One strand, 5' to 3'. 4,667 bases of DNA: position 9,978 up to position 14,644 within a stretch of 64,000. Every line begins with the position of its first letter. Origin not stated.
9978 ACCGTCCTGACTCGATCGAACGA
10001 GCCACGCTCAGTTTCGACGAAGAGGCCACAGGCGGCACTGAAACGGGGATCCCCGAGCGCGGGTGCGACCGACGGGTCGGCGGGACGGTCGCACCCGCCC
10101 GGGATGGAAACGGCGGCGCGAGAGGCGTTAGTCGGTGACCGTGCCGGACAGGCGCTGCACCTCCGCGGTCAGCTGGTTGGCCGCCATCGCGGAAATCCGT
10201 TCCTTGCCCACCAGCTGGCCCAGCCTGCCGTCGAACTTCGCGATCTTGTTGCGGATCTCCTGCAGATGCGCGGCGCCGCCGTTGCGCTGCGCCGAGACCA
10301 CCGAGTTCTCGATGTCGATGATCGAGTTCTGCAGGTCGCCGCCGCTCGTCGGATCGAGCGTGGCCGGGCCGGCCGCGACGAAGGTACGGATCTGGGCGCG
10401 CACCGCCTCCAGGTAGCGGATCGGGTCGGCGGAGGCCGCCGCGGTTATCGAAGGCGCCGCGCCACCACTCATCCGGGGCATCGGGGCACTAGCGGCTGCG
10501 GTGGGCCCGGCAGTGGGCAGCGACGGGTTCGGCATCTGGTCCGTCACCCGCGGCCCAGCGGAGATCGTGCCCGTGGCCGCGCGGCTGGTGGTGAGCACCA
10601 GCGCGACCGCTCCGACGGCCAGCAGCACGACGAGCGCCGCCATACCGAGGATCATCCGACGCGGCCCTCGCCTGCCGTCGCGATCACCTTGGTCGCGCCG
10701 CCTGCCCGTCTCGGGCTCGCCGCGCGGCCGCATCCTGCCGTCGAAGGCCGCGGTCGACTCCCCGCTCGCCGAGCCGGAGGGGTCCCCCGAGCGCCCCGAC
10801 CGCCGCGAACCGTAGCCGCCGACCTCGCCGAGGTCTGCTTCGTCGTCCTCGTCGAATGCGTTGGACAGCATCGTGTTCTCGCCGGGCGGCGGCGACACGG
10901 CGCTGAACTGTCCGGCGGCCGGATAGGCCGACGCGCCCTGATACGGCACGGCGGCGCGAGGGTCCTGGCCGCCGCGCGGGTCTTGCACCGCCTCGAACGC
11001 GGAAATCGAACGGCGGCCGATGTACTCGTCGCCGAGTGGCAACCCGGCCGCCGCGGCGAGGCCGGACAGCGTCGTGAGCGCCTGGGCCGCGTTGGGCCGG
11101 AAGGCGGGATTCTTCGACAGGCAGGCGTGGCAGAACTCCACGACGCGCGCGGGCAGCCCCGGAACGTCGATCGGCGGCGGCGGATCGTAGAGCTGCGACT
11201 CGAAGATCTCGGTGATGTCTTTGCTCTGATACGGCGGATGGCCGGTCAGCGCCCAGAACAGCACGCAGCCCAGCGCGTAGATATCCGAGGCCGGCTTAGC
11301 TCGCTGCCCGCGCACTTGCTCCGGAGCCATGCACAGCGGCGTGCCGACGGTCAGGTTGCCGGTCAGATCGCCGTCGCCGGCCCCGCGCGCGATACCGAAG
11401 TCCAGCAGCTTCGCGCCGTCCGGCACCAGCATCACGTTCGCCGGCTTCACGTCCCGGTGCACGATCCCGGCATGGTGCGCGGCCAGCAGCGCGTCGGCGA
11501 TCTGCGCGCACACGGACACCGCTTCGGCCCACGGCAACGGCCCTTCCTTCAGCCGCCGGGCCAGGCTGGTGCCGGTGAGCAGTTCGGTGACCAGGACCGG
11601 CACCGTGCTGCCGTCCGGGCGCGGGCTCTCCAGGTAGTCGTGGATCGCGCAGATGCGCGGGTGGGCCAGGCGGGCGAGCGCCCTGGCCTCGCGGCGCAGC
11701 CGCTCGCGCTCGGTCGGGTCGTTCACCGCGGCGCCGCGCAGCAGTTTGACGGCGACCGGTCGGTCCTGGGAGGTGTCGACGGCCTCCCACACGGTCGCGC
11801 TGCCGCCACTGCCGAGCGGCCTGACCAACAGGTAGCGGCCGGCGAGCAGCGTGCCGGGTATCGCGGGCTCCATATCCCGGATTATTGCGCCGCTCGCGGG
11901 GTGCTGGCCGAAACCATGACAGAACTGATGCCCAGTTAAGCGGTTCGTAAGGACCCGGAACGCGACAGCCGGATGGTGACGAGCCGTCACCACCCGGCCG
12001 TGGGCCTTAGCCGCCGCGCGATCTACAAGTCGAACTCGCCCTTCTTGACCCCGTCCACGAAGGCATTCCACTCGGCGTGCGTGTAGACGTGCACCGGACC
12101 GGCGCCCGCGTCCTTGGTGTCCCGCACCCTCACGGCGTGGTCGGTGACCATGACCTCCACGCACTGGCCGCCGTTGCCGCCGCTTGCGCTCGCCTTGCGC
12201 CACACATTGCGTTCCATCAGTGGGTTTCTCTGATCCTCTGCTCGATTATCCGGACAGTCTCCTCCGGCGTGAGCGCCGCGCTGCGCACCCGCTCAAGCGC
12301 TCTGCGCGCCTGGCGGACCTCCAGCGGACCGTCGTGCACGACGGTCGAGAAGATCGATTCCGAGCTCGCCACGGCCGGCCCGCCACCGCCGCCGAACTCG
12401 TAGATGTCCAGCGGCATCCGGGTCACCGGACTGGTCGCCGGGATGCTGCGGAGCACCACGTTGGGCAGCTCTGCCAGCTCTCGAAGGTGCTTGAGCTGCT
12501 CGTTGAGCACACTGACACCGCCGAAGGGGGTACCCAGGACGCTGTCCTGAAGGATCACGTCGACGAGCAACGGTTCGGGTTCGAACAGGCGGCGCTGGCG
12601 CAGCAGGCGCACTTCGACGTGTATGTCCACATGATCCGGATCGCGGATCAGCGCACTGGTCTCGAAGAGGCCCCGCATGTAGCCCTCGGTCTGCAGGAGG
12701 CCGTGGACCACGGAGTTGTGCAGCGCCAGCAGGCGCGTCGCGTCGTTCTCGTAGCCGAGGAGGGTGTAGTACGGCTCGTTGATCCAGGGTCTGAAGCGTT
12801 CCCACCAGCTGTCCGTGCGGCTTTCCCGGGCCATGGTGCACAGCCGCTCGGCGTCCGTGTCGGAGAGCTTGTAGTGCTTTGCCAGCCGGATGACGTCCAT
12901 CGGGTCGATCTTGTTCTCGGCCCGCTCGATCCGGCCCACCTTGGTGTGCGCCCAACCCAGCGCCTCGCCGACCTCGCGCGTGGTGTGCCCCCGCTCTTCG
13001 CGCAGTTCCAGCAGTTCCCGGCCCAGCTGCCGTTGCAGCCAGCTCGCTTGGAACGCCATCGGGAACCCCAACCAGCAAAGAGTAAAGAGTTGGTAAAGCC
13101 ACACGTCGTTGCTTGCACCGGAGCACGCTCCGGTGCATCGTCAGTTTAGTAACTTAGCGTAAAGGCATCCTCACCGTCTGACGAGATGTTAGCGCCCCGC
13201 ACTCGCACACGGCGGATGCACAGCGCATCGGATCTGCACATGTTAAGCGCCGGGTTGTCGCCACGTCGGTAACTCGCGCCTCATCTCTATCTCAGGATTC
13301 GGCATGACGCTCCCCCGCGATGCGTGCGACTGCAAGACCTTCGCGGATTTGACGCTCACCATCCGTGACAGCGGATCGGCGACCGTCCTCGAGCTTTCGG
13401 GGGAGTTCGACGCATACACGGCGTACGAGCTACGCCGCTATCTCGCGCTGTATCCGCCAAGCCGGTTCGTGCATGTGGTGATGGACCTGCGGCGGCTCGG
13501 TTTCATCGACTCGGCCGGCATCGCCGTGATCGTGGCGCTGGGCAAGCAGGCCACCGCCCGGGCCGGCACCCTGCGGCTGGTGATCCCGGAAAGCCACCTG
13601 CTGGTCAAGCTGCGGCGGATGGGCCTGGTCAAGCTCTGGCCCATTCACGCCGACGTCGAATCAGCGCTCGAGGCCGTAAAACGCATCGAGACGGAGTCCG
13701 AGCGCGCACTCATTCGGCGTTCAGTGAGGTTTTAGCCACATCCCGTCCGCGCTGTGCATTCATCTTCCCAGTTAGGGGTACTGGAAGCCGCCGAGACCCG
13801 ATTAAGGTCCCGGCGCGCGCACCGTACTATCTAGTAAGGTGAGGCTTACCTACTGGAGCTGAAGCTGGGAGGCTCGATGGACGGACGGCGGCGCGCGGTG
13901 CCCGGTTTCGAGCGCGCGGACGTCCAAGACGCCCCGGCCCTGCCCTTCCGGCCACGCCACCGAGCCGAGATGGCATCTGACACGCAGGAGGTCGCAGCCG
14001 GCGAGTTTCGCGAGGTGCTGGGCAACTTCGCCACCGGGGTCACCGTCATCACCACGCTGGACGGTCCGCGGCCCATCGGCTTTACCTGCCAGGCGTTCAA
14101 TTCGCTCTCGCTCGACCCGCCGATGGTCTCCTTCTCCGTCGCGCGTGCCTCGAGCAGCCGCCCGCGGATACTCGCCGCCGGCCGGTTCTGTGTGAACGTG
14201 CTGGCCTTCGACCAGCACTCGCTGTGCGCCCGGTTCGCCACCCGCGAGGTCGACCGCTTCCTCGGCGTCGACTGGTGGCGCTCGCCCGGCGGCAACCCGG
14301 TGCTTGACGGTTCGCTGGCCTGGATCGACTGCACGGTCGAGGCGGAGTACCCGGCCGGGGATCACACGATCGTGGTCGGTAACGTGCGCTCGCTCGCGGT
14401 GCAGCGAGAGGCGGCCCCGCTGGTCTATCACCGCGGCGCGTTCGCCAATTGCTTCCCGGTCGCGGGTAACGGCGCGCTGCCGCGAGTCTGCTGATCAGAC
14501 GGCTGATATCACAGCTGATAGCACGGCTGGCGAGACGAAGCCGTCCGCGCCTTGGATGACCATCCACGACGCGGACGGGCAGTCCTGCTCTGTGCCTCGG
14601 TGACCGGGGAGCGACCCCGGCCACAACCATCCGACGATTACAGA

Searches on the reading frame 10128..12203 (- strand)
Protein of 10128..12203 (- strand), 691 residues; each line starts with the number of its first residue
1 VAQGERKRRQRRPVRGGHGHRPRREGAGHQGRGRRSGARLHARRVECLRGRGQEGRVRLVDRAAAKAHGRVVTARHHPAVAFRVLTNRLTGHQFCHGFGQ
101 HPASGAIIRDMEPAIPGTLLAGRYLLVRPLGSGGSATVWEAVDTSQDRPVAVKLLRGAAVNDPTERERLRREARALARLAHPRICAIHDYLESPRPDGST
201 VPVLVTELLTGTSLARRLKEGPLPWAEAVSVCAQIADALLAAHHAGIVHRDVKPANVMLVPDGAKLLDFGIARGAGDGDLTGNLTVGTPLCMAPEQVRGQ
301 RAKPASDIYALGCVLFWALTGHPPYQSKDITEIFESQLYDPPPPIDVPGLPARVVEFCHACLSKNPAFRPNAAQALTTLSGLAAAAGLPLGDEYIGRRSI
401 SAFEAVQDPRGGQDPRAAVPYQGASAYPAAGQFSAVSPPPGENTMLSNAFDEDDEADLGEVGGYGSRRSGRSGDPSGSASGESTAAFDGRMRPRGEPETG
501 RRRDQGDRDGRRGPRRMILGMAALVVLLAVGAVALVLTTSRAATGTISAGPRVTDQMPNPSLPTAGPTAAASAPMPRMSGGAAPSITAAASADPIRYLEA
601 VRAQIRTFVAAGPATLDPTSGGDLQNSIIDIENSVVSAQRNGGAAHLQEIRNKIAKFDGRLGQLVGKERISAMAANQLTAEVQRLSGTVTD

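Call 47: search_protein_families(library=pfam, proteins=[window:10128-12203:-], max_evalue=0.001)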
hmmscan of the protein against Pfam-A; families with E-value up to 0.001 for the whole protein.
window:10128-12203:- (691 aa): 3 families
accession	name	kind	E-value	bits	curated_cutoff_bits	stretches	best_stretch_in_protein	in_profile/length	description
PF00069.31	Pkinase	-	1.2e-44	153.1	31.7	1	126-377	3-259/263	Protein kinase domain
PF07714.23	PK_Tyr_Ser-Thr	-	9.2e-27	94.4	23.1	1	128-376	5-255/258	Protein tyrosine and serine/threonine kinase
PF01636.29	APH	-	9e-05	22.8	23.2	0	127-244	2-109/239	Phosphotransferase enzyme family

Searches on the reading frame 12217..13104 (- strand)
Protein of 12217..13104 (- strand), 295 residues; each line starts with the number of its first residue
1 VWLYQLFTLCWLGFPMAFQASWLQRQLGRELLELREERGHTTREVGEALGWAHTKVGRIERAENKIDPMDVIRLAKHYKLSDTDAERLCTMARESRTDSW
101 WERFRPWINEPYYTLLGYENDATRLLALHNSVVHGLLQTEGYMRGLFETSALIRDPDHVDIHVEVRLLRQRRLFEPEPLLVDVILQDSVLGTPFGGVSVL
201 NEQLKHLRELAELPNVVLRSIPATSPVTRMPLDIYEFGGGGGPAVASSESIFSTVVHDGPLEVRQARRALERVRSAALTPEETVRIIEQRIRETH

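Call 47: search_protein_families(library=pfam, proteins=[window:12217-13104:-], max_evalue=0.001)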
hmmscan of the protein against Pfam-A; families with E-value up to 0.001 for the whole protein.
window:12217-13104:- (295 aa): 3 families
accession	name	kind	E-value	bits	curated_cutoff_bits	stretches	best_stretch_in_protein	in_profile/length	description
PF19054.6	DUF5753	-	5.9e-39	134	23.4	1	114-289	3-178/178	Domain of unknown function (DUF5753)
PF13560.12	HTH_31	-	1.6e-13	51.2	27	1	26-88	1-64/64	Helix-turn-helix domain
PF01381.28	HTH_3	-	8.9e-06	26.1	23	1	32-81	2-51/55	Helix-turn-helix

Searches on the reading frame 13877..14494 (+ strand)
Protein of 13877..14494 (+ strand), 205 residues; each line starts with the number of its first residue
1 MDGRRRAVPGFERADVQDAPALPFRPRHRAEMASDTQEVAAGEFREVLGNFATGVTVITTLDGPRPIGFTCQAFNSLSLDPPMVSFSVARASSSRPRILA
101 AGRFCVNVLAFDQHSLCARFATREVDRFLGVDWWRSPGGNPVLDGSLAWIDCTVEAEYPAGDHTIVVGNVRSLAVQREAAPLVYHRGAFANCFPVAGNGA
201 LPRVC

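Call 47: search_protein_families(library=pfam, proteins=[window:13877-14494:+], max_evalue=0.001)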
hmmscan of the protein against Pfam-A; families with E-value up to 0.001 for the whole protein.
window:13877-14494:+ (205 aa): 1 family
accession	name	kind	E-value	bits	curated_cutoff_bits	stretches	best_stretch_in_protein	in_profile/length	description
PF01613.24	Flavin_Reduct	-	1.9e-44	151.9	27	1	49-190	2-150/153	Flavin reductase like domain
